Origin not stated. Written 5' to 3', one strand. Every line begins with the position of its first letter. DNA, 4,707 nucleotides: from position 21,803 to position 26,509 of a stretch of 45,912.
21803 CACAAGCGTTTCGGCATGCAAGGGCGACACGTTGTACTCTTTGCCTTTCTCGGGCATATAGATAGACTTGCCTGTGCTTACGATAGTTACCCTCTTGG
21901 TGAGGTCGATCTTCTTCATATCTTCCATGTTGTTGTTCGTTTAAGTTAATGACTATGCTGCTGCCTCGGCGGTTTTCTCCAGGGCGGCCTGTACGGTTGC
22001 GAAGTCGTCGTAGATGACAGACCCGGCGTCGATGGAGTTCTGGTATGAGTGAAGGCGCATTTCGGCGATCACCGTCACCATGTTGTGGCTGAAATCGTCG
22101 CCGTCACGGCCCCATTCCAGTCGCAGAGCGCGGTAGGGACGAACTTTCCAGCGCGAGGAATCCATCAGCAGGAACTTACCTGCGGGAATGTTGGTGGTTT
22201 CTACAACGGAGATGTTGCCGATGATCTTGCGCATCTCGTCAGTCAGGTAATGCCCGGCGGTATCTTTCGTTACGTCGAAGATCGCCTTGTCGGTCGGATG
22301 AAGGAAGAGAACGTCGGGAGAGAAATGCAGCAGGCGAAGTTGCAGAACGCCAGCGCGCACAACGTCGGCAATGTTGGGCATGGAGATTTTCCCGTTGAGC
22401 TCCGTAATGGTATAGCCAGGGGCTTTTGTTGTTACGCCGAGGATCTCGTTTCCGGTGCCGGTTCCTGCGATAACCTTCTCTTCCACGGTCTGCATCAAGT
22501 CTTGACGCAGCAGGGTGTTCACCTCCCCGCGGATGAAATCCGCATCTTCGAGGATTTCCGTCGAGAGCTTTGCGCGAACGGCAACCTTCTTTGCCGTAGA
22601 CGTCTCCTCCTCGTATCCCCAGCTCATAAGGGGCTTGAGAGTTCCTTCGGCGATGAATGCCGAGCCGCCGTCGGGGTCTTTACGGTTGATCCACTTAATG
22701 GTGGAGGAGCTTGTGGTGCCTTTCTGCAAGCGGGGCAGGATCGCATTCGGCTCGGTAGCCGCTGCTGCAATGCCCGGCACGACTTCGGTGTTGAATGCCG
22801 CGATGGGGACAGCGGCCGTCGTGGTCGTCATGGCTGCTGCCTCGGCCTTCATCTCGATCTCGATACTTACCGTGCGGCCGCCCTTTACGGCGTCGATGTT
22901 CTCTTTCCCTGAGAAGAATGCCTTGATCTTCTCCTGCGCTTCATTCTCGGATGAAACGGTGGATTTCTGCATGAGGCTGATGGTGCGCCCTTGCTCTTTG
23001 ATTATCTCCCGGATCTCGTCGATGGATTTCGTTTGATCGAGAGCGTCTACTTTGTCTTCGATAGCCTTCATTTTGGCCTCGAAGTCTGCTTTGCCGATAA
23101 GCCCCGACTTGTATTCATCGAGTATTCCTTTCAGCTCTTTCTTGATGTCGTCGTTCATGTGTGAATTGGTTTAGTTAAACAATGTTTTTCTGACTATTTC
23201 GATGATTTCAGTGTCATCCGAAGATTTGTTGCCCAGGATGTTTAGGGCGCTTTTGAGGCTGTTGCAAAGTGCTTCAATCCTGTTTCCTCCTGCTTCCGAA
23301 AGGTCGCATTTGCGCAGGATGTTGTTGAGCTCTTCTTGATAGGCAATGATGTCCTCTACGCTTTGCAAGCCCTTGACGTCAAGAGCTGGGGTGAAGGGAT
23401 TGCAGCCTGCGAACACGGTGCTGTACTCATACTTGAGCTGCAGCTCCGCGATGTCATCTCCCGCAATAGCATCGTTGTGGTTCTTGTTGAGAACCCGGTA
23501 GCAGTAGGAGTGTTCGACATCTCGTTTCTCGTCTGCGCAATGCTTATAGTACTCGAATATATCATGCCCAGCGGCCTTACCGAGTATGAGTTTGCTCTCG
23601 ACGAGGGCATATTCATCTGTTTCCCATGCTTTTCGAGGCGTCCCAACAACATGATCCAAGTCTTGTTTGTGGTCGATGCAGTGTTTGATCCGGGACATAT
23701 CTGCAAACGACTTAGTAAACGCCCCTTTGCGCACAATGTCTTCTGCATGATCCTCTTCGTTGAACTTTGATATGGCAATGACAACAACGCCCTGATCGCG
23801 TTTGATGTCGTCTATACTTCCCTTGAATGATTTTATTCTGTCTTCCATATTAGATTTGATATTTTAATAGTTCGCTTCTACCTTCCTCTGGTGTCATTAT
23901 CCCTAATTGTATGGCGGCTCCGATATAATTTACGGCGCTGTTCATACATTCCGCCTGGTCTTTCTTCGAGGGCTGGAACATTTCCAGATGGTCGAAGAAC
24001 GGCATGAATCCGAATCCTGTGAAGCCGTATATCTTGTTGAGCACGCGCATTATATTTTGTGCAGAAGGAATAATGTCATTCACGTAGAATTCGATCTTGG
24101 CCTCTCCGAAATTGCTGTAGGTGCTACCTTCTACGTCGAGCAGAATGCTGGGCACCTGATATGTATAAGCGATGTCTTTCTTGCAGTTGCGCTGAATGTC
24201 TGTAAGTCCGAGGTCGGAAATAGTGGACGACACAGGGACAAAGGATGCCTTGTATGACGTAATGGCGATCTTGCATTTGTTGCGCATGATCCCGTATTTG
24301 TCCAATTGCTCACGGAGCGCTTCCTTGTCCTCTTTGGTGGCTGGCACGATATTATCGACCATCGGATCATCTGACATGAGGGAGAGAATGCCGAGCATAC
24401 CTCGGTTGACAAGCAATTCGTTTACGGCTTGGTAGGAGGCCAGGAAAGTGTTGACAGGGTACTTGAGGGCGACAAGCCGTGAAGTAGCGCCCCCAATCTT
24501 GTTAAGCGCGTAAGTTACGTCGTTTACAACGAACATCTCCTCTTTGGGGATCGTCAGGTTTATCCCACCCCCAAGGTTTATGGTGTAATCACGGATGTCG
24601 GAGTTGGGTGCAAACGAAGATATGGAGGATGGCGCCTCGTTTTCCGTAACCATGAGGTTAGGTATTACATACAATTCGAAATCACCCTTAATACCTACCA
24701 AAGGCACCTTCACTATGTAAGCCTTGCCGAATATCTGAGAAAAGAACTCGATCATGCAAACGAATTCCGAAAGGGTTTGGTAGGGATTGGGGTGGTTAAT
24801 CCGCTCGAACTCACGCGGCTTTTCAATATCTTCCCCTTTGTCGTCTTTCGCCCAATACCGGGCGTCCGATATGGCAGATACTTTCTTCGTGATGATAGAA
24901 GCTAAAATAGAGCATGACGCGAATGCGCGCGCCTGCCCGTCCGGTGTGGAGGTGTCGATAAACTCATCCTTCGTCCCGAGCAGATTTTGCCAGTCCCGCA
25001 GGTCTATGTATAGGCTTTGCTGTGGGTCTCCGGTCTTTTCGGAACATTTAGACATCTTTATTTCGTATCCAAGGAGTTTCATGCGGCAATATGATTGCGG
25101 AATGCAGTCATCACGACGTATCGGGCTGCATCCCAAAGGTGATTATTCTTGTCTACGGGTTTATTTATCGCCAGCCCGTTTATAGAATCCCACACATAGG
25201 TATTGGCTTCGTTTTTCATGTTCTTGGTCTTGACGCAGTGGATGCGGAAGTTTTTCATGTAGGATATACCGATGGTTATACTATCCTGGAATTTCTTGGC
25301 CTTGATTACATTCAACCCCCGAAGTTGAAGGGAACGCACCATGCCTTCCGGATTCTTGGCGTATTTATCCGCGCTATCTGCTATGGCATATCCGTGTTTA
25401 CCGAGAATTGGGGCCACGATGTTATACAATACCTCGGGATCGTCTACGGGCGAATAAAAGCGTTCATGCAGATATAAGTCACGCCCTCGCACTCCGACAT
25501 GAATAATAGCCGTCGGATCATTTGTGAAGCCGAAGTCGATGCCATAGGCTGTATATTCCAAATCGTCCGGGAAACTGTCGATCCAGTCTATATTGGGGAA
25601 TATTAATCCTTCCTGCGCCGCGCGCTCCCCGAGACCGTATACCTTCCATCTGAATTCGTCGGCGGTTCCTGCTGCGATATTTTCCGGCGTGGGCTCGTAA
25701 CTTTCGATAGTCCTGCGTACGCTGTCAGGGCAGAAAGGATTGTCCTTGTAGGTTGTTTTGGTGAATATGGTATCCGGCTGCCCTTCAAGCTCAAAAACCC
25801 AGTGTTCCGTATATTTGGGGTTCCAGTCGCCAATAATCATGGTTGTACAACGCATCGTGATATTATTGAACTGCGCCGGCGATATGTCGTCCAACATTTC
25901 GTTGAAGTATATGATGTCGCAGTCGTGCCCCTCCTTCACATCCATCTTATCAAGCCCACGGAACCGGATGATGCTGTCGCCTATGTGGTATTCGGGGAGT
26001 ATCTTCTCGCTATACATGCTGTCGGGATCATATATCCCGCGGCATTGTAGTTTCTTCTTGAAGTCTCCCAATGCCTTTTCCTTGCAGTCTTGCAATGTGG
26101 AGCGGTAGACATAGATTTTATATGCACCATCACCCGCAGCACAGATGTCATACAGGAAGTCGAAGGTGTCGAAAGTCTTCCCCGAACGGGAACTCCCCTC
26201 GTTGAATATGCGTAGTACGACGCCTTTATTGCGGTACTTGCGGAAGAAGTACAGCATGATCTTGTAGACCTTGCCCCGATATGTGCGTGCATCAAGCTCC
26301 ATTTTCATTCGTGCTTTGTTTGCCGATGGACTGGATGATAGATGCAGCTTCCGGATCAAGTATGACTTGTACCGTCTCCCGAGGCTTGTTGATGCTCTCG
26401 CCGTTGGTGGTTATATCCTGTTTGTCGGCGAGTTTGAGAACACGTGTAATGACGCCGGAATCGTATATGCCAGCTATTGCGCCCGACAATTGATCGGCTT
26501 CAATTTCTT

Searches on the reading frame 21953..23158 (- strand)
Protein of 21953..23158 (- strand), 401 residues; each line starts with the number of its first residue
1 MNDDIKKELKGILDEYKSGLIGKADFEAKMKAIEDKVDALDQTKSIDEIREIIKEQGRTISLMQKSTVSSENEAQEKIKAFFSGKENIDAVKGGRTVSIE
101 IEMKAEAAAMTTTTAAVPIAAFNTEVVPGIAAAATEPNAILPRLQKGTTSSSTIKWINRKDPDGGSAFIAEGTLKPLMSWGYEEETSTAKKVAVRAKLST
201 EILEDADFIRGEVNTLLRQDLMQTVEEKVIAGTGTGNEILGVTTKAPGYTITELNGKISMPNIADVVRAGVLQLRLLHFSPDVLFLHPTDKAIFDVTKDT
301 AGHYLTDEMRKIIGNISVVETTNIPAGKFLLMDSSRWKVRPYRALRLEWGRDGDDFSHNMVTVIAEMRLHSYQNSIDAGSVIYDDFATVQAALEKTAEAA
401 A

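Call 61: search_protein_families(library=phrogs, proteins=[window:21953-23158:-], max_evalue=0.00001)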
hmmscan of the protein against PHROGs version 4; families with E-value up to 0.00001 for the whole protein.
window:21953-23158:- (401 aa): 1 family
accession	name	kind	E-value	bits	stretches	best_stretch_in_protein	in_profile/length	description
phrog_10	-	head and packaging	1e-32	115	1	5-369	275-620/752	major head protein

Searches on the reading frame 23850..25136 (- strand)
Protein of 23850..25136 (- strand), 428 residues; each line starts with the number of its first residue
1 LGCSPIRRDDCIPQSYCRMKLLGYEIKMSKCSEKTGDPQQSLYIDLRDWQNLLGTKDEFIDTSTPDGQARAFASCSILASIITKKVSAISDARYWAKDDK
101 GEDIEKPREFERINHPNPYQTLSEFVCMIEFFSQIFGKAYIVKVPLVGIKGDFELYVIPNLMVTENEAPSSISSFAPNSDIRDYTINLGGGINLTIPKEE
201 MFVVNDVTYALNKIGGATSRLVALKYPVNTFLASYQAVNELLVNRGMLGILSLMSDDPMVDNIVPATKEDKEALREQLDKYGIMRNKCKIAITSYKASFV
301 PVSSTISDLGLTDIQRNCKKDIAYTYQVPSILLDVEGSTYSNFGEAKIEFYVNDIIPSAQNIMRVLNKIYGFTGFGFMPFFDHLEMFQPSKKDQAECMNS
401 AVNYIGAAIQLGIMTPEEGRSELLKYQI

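Call 61: search_protein_families(library=phrogs, proteins=[window:23850-25136:-], max_evalue=0.00001)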
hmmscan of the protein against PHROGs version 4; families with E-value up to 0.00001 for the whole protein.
window:23850-25136:- (428 aa): 1 family
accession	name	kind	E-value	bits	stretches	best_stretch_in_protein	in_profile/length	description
phrog_12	-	head and packaging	2e-18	67.8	1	63-423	81-413/646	portal protein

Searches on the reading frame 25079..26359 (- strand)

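Call 61: search_protein_families(library=phrogs, proteins=[window:25079-26359:-], max_evalue=0.00001)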
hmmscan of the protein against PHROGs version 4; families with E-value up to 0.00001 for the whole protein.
window:25079-26359:- (426 aa): 5 families
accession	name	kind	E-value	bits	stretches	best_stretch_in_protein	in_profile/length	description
phrog_2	-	head and packaging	5.3e-24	86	1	48-422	281-595/807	terminase large subunit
phrog_5653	-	head and packaging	1.4e-21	78.1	1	248-420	5-181/199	terminase large subunit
phrog_6672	-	head and packaging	1.2e-14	55.1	1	340-420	46-130/145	terminase large subunit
phrog_3717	-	head and packaging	2e-12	48.2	1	54-287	29-269/277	terminase large subunit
phrog_10250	-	head and packaging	1.4e-06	29.2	1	353-422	147-218/228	terminase large subunit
